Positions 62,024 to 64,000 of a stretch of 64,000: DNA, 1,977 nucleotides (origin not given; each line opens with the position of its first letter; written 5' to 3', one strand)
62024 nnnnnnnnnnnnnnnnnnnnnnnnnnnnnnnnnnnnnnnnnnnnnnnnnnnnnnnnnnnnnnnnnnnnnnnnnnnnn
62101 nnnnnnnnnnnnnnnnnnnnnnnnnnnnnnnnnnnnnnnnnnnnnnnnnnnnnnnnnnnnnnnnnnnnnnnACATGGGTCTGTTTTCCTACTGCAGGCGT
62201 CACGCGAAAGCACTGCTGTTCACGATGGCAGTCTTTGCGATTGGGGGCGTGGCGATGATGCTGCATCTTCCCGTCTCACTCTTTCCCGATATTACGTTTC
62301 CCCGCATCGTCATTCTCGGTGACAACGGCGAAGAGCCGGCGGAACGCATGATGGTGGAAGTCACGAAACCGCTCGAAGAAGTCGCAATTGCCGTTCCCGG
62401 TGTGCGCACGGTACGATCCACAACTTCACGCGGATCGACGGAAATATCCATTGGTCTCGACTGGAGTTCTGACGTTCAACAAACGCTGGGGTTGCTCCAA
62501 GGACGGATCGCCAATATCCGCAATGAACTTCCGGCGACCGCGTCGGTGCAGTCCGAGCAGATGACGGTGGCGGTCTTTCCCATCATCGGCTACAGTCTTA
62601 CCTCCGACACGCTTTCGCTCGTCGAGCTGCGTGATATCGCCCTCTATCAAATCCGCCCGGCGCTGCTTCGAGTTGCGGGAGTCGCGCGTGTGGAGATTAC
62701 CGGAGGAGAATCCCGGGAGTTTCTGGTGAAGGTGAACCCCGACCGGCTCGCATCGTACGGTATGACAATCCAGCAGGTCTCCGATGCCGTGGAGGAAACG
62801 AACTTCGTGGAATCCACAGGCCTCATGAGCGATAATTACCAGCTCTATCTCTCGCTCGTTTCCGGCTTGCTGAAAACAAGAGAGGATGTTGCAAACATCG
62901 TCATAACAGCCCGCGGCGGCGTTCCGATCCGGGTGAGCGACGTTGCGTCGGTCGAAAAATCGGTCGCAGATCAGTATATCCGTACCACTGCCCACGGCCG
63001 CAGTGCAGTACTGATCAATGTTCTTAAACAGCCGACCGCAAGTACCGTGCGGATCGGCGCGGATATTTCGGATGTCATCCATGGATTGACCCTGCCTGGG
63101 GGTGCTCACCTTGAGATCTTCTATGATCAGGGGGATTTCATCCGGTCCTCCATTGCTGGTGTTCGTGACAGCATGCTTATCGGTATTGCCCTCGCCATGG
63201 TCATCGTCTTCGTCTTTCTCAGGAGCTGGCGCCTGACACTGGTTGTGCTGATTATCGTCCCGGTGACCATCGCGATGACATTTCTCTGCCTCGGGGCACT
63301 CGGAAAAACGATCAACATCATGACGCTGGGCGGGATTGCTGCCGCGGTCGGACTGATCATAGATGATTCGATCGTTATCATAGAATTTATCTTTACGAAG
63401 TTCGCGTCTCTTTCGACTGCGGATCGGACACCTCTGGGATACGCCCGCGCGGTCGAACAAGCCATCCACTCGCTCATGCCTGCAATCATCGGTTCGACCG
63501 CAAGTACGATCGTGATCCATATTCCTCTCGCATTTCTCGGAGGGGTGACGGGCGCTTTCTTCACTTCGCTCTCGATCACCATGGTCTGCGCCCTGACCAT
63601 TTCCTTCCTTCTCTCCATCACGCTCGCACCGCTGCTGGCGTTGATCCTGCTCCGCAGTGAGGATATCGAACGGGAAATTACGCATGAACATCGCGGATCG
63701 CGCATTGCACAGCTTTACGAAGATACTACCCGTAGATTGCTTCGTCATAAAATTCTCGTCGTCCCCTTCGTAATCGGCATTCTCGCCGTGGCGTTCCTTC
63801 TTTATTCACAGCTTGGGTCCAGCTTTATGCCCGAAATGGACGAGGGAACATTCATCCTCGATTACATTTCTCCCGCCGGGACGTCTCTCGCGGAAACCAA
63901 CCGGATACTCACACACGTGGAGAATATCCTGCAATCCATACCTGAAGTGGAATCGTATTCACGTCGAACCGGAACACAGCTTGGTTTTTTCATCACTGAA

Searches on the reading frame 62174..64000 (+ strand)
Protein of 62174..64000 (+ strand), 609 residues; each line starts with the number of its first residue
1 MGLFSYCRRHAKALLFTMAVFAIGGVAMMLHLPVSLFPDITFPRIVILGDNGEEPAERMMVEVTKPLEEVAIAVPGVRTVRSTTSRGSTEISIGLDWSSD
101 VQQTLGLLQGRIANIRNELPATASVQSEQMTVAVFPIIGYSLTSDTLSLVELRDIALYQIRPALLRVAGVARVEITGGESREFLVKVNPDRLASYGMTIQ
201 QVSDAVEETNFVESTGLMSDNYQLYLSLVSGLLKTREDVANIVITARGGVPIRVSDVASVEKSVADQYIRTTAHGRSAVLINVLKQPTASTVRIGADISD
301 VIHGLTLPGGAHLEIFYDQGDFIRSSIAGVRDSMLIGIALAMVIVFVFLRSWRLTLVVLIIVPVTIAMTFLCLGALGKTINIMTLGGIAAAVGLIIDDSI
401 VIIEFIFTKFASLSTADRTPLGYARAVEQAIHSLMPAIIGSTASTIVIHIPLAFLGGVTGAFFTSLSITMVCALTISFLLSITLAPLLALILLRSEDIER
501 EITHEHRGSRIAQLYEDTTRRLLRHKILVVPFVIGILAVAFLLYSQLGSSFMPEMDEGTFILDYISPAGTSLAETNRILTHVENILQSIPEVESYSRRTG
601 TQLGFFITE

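Call 27: search_protein_families(library=pfam, proteins=[window:62174-64000:+], max_evalue=0.001)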
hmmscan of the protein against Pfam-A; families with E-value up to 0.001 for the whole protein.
window:62174-64000:+ (609 aa): 1 family
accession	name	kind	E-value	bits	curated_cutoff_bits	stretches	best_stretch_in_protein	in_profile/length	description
PF00873.25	ACR_tran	-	1.3e-129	434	28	1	8-602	7-603/1021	AcrB/AcrD/AcrF family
